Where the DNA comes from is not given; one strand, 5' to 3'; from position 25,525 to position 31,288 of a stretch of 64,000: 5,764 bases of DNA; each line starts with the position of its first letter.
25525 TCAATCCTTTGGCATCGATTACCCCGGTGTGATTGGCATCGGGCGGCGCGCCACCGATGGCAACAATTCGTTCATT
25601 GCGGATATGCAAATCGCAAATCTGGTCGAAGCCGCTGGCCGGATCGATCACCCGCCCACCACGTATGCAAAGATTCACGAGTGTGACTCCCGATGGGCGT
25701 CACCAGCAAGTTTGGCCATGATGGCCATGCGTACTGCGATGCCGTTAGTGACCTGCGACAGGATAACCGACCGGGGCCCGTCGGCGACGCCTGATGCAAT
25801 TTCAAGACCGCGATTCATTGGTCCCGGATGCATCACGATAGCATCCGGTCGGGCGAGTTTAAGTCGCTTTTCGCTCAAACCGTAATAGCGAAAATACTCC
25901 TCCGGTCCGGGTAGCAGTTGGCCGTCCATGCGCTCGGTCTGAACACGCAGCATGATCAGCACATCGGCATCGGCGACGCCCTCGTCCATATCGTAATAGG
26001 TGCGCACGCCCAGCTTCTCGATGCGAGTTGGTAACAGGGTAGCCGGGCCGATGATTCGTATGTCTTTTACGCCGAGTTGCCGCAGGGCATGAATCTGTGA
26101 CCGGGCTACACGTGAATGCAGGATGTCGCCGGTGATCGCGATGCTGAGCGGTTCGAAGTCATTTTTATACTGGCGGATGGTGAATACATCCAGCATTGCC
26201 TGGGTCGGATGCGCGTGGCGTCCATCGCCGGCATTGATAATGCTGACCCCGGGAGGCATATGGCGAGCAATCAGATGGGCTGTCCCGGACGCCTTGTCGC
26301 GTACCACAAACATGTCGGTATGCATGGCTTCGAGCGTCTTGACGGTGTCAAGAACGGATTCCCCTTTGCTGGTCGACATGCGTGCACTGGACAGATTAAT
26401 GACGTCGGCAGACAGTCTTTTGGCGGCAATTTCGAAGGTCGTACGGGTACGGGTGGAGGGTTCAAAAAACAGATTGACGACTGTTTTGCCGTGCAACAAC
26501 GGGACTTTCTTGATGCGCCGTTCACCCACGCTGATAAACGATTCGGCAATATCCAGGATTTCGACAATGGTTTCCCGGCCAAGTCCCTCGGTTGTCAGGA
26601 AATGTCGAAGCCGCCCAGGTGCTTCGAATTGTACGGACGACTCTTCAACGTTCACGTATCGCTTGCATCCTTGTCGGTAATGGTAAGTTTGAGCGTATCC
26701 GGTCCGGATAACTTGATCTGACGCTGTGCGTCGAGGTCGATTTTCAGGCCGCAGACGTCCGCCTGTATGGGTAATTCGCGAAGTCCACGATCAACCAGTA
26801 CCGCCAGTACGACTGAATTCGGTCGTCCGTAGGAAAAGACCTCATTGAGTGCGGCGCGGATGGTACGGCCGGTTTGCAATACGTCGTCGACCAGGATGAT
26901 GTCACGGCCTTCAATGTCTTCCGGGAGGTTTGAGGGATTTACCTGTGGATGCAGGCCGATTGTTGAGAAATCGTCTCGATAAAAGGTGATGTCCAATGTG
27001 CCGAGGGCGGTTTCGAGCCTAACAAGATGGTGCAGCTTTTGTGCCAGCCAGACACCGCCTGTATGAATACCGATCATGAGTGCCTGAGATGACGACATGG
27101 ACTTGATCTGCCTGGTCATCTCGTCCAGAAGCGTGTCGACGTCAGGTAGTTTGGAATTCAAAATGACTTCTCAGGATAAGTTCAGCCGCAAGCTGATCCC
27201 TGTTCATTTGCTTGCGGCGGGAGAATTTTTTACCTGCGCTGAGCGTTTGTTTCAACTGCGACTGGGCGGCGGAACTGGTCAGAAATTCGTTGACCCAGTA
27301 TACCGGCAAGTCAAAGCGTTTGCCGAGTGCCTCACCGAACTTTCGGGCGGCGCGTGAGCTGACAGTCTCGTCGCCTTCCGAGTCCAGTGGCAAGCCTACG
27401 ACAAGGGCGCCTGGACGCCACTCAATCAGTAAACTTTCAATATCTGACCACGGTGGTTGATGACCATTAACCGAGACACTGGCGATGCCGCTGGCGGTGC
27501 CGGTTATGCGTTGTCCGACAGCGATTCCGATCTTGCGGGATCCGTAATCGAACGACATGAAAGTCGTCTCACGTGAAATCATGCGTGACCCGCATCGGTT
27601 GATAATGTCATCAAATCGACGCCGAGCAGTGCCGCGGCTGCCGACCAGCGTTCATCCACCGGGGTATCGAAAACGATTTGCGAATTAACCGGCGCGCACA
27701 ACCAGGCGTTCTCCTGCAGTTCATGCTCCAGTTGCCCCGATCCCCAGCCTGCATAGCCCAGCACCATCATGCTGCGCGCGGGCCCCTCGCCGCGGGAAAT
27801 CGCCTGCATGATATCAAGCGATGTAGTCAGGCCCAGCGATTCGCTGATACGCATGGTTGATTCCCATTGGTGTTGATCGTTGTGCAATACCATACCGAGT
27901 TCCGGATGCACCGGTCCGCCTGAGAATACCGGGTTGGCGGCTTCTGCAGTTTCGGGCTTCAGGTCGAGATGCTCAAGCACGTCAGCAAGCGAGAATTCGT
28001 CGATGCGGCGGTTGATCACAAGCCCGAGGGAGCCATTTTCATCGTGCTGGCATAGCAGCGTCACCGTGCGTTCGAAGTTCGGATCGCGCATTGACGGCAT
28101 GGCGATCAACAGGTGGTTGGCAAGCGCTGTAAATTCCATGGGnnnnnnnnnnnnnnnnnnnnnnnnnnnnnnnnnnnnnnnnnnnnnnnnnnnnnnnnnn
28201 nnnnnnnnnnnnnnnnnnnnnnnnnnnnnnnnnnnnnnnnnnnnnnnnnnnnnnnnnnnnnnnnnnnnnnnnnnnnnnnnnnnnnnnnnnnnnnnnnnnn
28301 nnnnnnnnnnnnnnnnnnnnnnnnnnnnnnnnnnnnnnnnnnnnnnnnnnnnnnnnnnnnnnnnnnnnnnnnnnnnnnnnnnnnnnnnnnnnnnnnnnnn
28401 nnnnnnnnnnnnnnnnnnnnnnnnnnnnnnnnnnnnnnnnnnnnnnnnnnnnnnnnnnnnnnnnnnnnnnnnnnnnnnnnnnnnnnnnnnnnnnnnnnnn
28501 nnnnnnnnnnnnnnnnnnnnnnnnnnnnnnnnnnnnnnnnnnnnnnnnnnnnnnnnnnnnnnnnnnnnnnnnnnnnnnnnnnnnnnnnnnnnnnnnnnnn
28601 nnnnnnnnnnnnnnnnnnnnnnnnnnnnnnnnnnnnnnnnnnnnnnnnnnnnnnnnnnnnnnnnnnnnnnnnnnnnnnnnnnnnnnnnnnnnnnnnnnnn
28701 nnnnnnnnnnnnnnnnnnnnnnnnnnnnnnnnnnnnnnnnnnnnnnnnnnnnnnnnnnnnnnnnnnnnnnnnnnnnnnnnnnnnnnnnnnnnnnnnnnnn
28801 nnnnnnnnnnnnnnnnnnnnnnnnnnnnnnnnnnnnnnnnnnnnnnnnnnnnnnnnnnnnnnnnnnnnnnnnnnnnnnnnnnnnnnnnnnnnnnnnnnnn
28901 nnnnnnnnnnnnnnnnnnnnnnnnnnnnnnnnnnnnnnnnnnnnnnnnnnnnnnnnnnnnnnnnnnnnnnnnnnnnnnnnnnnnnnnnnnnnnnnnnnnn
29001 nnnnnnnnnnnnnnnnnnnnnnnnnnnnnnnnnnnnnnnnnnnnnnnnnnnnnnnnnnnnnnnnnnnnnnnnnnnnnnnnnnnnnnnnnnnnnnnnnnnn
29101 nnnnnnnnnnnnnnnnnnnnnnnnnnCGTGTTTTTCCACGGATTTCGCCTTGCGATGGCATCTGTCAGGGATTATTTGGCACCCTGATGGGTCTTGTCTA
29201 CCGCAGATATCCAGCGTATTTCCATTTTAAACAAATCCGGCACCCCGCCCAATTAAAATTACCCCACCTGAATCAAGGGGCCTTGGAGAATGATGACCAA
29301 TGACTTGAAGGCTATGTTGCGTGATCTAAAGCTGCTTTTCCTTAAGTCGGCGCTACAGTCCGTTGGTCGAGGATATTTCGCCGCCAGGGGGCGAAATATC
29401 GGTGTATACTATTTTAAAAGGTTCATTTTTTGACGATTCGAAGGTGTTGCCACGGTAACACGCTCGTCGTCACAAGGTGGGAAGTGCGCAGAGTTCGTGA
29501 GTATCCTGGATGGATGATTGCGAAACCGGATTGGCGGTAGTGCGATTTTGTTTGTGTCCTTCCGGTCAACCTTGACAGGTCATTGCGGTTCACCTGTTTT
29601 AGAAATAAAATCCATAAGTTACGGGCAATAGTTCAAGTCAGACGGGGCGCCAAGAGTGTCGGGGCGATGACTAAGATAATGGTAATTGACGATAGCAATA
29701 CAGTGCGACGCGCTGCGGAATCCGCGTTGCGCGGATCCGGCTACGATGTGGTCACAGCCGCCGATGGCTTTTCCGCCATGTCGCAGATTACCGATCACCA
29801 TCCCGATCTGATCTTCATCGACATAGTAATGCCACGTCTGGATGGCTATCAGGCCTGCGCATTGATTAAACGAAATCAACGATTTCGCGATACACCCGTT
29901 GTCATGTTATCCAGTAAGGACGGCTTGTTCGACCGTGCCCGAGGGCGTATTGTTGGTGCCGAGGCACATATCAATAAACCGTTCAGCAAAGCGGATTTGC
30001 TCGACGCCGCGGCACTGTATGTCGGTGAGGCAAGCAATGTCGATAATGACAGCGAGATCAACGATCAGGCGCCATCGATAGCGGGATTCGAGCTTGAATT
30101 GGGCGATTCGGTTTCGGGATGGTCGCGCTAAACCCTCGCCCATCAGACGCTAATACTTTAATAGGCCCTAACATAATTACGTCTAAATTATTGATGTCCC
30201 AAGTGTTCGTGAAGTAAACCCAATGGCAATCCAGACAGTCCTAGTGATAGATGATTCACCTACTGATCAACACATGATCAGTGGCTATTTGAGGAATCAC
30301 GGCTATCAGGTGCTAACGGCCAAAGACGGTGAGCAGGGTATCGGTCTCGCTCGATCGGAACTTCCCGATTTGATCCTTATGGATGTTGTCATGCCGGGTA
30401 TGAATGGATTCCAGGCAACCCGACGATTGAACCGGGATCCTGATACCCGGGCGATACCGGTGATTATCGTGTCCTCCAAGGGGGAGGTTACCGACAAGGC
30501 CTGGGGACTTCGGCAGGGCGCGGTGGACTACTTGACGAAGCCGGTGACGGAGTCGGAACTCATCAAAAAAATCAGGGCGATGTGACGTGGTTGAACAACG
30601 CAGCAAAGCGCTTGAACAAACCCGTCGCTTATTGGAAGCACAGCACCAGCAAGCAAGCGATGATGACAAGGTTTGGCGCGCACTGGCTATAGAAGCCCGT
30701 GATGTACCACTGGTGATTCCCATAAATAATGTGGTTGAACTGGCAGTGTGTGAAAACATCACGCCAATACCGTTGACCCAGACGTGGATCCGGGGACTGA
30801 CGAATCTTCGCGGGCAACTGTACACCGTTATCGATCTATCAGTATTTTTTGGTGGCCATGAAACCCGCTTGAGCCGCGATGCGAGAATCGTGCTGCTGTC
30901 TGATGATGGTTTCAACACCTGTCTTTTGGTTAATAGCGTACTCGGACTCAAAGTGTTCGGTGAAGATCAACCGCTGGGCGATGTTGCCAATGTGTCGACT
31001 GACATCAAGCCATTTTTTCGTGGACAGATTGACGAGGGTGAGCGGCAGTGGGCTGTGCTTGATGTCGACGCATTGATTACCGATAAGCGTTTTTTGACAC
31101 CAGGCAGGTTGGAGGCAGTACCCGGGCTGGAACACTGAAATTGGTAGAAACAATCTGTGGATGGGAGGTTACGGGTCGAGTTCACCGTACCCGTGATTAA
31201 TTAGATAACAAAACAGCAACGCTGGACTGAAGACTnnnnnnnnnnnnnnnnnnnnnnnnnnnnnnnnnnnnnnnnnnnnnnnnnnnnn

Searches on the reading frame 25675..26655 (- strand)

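Call 53: search_protein_families(library=pfam, proteins=[window:25675-26655:-], max_evalue=0.00001)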
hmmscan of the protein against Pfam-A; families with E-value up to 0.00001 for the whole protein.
window:25675-26655:- (326 aa): 2 families
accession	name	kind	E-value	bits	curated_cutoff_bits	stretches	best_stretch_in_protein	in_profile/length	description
PF02729.26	OTCace_N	-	2.4e-43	148.2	29.9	1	17-162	1-148/148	Aspartate/ornithine carbamoyltransferase, carbamoyl-P binding domain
PF00185.30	OTCace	-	1.4e-23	84.1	29.4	1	170-314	3-155/157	Aspartate/ornithine carbamoyltransferase, Asp/Orn binding domain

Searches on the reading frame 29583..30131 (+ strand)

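Call 53: search_protein_families(library=pfam, proteins=[window:29583-30131:+], max_evalue=0.00001)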
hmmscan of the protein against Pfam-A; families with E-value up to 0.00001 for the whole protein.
window:29583-30131:+ (182 aa): 1 family
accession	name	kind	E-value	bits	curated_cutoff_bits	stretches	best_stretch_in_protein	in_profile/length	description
PF00072.30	Response_reg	-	3.1e-26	92.2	30.2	1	32-143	1-110/111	Response regulator receiver domain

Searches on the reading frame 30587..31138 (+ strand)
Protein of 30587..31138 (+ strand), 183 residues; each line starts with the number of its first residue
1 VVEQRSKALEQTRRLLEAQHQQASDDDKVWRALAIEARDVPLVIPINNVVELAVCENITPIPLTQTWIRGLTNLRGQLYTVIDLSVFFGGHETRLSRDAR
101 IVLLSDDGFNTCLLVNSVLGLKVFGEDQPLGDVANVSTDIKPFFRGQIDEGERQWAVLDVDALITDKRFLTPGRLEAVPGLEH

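Call 53: search_protein_families(library=pfam, proteins=[window:30587-31138:+], max_evalue=0.00001)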
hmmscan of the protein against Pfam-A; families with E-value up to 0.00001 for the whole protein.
window:30587-31138:+ (183 aa): 1 family
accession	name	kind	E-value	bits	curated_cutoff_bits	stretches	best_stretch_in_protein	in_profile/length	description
PF01584.24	CheW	-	7.9e-23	81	23.5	1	36-166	6-136/138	CheW-like domain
